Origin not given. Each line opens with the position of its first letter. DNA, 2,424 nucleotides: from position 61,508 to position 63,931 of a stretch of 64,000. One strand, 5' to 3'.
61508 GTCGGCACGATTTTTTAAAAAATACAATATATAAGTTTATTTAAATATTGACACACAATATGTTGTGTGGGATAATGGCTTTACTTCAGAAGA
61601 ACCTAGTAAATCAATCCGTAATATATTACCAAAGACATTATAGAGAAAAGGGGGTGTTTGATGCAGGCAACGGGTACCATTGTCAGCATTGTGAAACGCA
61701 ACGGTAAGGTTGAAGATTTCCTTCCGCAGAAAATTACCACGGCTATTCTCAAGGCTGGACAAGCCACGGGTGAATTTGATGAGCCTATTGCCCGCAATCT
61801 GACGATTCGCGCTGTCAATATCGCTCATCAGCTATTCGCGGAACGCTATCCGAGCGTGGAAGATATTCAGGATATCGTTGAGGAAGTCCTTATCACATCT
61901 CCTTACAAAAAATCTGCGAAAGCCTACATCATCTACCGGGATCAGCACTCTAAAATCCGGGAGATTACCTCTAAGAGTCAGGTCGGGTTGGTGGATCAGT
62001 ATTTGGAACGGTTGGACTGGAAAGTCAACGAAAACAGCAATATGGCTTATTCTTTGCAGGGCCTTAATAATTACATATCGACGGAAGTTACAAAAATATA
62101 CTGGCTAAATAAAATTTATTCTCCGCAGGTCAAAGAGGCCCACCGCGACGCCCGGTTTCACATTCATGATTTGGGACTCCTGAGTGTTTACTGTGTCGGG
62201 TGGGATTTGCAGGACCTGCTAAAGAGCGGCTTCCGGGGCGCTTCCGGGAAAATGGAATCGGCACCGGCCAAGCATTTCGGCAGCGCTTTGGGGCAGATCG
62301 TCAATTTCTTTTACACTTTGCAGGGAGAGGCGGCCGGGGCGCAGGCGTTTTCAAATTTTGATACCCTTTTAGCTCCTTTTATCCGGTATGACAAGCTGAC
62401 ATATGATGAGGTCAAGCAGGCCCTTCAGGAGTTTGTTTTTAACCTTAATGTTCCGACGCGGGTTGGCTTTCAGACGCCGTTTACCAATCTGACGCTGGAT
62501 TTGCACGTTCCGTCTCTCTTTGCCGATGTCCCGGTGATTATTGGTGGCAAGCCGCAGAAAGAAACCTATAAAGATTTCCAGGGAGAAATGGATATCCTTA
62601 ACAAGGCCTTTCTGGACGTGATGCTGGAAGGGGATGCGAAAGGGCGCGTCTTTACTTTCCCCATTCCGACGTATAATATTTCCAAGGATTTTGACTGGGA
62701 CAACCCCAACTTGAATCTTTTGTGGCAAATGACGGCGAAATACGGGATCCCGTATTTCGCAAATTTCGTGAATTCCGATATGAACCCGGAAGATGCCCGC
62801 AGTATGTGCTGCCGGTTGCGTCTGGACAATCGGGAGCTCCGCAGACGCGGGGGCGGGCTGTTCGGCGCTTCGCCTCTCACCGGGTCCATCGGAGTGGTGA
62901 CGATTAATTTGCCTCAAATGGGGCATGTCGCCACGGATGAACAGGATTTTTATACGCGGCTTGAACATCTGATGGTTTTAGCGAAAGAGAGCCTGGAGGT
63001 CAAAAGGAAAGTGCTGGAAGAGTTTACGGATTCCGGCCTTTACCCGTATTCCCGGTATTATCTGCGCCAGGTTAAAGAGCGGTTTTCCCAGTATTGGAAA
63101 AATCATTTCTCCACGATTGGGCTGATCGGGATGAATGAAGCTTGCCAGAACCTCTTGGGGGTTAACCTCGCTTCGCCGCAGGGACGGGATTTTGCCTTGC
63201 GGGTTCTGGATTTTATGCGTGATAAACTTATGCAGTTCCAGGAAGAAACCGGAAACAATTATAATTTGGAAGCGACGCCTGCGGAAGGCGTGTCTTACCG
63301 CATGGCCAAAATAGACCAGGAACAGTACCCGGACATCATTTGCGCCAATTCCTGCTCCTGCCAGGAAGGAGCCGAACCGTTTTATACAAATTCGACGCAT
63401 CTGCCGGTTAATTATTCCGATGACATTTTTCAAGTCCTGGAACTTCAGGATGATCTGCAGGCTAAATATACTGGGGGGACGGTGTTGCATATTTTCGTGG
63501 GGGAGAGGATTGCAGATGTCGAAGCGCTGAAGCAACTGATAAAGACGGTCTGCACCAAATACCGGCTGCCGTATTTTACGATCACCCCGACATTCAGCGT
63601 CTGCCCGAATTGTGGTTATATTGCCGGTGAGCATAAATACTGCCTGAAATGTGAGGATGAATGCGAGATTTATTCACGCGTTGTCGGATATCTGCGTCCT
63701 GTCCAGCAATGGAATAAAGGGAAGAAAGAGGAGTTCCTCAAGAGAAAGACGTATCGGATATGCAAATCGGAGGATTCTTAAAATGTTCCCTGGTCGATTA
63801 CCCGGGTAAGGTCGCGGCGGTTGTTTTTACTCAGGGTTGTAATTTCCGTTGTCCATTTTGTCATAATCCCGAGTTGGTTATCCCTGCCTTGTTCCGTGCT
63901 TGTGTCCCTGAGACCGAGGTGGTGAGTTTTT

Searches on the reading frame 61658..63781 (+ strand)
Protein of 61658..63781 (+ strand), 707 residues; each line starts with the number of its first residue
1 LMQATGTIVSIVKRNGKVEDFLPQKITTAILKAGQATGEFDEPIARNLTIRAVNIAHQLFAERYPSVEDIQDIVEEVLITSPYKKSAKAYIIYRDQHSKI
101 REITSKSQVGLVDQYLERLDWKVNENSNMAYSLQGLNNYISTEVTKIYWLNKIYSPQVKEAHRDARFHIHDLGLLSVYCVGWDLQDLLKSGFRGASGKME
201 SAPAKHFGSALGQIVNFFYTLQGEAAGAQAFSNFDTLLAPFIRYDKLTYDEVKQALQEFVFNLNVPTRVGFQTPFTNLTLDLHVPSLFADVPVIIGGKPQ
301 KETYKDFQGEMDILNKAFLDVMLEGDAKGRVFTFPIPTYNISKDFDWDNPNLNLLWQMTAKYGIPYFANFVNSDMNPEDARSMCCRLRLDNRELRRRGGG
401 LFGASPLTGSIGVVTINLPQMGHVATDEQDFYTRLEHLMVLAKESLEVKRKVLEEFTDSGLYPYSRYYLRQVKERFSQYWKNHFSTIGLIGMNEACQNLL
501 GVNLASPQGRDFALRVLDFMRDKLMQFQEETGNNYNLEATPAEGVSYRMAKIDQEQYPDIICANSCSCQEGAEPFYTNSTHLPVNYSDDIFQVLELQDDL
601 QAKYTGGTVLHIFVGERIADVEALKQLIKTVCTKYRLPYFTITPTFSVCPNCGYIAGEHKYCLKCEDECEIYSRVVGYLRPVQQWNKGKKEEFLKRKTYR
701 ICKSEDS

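Call 78: search_protein_families(library=pfam, proteins=[window:61658-63781:+], max_evalue=0.000001)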
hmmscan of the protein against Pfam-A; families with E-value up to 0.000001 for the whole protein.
window:61658-63781:+ (707 aa): 2 families
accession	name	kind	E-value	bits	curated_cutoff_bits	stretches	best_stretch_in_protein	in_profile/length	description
PF13597.11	NRDD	-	2.7e-204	680.4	26.2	1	125-699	1-562/562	Anaerobic ribonucleoside-triphosphate reductase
PF03477.21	ATP-cone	-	2.5e-21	76.5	25.8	1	10-98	2-87/88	ATP cone domain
